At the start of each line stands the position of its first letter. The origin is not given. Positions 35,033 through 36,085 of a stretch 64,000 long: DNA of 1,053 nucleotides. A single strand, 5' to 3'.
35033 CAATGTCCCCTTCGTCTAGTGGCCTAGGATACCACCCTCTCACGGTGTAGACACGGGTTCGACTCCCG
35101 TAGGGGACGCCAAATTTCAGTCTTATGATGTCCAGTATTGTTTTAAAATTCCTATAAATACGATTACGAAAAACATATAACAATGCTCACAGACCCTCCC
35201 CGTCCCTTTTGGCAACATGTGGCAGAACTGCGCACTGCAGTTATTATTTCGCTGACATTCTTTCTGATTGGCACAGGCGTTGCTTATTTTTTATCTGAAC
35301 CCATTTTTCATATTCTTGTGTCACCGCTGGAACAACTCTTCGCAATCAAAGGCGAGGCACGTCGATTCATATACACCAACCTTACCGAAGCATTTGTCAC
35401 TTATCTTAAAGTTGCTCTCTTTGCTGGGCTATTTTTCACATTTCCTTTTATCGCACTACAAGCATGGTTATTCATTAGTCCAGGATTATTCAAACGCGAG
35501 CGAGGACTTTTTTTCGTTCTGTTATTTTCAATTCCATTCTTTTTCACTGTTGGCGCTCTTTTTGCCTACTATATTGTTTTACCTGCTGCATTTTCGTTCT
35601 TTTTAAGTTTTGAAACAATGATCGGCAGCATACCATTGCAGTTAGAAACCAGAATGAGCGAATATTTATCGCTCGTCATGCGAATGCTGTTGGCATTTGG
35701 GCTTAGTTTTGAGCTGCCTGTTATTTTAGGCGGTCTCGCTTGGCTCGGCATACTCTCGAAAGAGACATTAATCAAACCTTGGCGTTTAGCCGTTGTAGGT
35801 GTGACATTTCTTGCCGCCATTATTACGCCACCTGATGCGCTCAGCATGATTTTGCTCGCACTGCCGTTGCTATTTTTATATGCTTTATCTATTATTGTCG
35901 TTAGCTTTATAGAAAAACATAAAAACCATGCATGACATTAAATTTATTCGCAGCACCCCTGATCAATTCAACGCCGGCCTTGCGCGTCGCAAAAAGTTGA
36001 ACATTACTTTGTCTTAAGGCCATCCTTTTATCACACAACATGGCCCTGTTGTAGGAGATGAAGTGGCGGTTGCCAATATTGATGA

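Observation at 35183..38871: Near-perfect 807-bp direct repeat duplicates tatC plus the first 62 nt of serS and brackets a 2.1-kb foreign cassette beside tRNA-Glu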

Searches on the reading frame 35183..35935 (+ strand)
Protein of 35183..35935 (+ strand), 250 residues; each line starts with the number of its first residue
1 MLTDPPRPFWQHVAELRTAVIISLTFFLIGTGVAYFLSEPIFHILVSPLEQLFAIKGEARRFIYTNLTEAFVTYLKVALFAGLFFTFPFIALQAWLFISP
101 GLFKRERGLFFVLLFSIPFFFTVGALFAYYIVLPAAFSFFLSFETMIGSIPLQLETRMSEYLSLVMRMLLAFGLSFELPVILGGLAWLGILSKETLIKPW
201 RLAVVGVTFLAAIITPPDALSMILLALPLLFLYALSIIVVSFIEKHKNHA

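Call 6: search_protein_families(library=pfam, proteins=[window:35183-35935:+], max_evalue=0.01)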
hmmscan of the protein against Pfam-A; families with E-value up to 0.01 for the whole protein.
window:35183-35935:+ (250 aa): 1 family
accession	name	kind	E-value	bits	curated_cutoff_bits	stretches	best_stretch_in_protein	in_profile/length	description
PF00902.23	TatC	-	4e-62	210.1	25.1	1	11-228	1-208/208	Sec-independent protein translocase protein (TatC)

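Call 20: search_protein_families(library=ncbifam, proteins=[window:35183-35935:+], max_evalue=0.01)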
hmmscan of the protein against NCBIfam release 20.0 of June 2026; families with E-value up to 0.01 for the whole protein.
window:35183-35935:+ (250 aa): 3 families
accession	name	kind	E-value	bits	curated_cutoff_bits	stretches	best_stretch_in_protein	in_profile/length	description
TIGR00945.1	tatC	equivalog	1.1e-54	185.7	132.7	1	10-233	2-215/215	twin-arginine translocase subunit TatC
TIGR01912.1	TatC-Arch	equivalog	2.8e-43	148.3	192.6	1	14-245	7-234/234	Sec-independent protein translocase TatC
NF008174.0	PRK10921.1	equivalog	3e-38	131.9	432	1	4-244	4-237/258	Sec-independent protein translocase subunit TatC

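Call 24: list_cluster_members(proteins=[window:35183-35935:+, window:38065-38817:+, window:36644-37951:+, window:38810-40078:+, window:32680-33450:+, window:34497-34793:-, window:40243-41766:+])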
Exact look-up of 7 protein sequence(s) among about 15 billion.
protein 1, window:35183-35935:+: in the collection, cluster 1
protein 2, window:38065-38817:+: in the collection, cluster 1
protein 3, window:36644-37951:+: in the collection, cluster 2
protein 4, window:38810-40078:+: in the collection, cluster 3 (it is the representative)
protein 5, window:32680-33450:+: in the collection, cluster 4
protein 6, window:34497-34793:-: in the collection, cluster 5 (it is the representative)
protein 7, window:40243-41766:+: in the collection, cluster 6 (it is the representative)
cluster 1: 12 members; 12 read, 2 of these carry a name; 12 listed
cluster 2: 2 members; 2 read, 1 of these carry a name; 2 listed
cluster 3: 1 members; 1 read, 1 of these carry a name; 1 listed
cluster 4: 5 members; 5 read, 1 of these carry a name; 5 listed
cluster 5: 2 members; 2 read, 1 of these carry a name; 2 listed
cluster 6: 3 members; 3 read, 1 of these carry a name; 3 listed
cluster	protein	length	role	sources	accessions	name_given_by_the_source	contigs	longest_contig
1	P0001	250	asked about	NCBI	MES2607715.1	MAG: twin-arginine translocase subunit TatC [Pseudomonadota bacterium]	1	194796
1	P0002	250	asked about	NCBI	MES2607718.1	MAG: twin-arginine translocase subunit TatC [Pseudomonadota bacterium]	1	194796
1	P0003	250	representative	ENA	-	-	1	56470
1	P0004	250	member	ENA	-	-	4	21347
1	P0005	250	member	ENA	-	-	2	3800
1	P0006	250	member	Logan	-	-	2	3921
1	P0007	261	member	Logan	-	-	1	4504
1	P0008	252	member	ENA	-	-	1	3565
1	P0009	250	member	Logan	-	-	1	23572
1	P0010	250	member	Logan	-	-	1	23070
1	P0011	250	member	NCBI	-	-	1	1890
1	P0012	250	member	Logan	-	-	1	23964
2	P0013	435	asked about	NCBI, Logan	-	-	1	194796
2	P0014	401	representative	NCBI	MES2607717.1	MAG: glycosyl transferase family 90 [Pseudomonadota bacterium]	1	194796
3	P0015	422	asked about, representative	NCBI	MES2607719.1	MAG: serine--tRNA ligase [Pseudomonadota bacterium]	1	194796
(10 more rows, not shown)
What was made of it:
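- The source is a metagenome-assembled genome (call 24).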

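Call 26: find_encoding_contigs(protein=P0004, flank=10000, max_places=6)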
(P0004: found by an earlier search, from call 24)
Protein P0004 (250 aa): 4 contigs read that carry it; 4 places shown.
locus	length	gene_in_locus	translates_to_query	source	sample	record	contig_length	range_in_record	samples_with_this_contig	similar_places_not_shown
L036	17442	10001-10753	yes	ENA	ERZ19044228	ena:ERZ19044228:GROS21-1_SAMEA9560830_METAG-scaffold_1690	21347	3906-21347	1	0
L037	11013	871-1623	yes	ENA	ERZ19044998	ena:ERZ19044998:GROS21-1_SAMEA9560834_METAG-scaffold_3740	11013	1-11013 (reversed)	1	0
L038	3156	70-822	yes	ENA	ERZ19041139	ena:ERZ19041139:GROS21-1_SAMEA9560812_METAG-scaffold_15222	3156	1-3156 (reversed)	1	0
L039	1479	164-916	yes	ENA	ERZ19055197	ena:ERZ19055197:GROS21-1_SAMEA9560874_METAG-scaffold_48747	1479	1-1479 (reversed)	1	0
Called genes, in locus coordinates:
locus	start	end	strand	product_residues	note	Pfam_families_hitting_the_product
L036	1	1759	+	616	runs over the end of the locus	PF13522:GATase_6, PF13537:GATase_7, PF01380:SIS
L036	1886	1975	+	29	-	-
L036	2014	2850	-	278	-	PF00557:Peptidase_M24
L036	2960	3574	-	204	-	PF00163:Ribosomal_S4, PF01479:S4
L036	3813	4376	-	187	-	-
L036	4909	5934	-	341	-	PF00108:Thiolase_N, PF08545:ACP_syn_III, PF08541:ACP_syn_III_C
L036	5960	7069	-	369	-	PF02504:FA_synthesis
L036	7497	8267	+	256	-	PF01975:SurE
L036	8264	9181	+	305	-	PF01476:LysM, PF01551:Peptidase_M23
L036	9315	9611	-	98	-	PF00076:RRM_1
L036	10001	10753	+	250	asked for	PF00902:TatC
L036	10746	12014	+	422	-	PF02403:Seryl_tRNA_N, PF00587:tRNA-synt_2b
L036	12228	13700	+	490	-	PF20154:LNT_N, PF00795:CN_hydrolase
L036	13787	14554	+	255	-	PF00497:SBP_bac_3, PF10613:Lig_chan-Glu_bd (weak)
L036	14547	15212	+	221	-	PF00528:BPD_transp_1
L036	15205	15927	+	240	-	PF13191:AAA_16 (faint), PF00005:ABC_tran, PF13401:AAA_22, PF02463:SMC_N (weak), PF13304:AAA_21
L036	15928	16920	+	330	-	PF02636:Methyltransf_28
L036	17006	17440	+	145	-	?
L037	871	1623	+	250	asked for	PF00902:TatC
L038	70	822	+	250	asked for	PF00902:TatC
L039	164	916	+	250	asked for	PF00902:TatC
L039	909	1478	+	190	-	?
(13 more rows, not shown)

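Call 27: find_encoding_contigs(protein=P0012, flank=10000, max_places=6)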
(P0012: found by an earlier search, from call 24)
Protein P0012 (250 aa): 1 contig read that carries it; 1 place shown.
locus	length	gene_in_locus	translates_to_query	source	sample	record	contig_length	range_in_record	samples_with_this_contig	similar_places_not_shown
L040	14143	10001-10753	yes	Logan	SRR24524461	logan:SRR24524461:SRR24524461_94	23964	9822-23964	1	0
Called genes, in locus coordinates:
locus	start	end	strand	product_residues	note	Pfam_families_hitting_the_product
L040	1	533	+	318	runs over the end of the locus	-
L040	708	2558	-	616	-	PF13522:GATase_6, PF13537:GATase_7, PF01380:SIS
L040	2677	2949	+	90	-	PF02604:PhdYeFM_antitox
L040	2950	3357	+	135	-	PF01850:PIN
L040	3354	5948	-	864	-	PF01624:MutS_I, PF05188:MutS_II, PF05192:MutS_III, PF05190:MutS_IV, PF00488:MutS_V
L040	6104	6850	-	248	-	-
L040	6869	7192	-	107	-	PF10073:GapR_DNA-bd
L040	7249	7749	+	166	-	-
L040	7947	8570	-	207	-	PF01612:DNA_pol_A_exo1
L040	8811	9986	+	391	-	PF05686:Glyco_transf_90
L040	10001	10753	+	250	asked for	PF00902:TatC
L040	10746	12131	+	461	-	PF02403:Seryl_tRNA_N, PF00587:tRNA-synt_2b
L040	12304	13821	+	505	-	PF20154:LNT_N, PF00795:CN_hydrolase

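Call 46: find_encoding_contigs(protein=P0011, flank=10000, max_places=6)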
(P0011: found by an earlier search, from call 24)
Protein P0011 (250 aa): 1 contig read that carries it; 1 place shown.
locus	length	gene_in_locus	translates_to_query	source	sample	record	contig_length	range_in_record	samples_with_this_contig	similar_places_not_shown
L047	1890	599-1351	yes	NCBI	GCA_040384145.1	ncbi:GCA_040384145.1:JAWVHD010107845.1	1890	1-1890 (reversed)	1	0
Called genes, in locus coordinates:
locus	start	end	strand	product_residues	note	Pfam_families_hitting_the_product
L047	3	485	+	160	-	?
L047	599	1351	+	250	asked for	PF00902:TatC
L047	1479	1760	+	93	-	PF13612:DDE_Tnp_1_3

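Call 47: find_encoding_contigs(protein=P0003, flank=10000, max_places=4)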
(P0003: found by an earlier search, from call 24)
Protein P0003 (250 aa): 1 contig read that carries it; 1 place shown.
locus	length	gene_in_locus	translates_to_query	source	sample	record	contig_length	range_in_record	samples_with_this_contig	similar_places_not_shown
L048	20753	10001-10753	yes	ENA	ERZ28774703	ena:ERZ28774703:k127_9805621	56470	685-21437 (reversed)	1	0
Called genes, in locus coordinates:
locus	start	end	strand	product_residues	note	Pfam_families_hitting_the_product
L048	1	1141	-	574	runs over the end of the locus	PF17767:NAPRTase_N, PF02749:QRPTase_N (faint), PF04095:NAPRTase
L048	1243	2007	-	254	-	-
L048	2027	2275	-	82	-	PF10073:GapR_DNA-bd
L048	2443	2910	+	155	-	-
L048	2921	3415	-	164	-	-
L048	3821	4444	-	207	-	PF01612:DNA_pol_A_exo1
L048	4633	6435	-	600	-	-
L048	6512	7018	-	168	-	-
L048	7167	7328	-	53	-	-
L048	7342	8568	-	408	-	-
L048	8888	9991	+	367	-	PF05686:Glyco_transf_90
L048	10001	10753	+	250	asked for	PF00902:TatC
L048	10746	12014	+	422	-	PF02403:Seryl_tRNA_N, PF00587:tRNA-synt_2b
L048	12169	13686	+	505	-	PF20154:LNT_N, PF00795:CN_hydrolase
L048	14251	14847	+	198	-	-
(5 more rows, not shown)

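Call 57: find_encoding_contigs(protein=P0010, flank=6000, max_places=3)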
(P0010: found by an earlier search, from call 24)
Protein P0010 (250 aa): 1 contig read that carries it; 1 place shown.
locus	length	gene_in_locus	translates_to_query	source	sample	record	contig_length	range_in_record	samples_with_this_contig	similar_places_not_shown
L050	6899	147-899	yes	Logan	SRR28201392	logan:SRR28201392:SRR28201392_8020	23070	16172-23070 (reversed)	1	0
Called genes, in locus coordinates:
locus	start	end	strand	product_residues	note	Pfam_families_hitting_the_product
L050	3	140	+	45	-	?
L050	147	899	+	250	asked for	PF00902:TatC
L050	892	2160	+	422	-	PF02403:Seryl_tRNA_N, PF00587:tRNA-synt_2b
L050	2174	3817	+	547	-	PF20154:LNT_N, PF00795:CN_hydrolase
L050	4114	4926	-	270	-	-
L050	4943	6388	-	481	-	-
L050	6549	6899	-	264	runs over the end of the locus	PF01571:GCV_T, PF25455:Beta-barrel_CAF17_C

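Call 58: find_encoding_contigs(protein=P0005, flank=6000, max_places=3)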
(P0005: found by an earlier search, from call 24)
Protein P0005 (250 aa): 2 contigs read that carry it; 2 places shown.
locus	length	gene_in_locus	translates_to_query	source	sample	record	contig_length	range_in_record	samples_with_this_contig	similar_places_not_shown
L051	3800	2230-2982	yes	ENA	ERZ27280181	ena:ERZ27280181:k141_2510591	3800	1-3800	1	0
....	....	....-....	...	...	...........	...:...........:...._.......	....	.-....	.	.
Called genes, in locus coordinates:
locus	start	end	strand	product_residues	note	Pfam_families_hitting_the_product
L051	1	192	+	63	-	?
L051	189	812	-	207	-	PF01612:DNA_pol_A_exo1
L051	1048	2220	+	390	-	PF05686:Glyco_transf_90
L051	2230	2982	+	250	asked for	PF00902:TatC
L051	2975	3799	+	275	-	?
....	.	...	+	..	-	?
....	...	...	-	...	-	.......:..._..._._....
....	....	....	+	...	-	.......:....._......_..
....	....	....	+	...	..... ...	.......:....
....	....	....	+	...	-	?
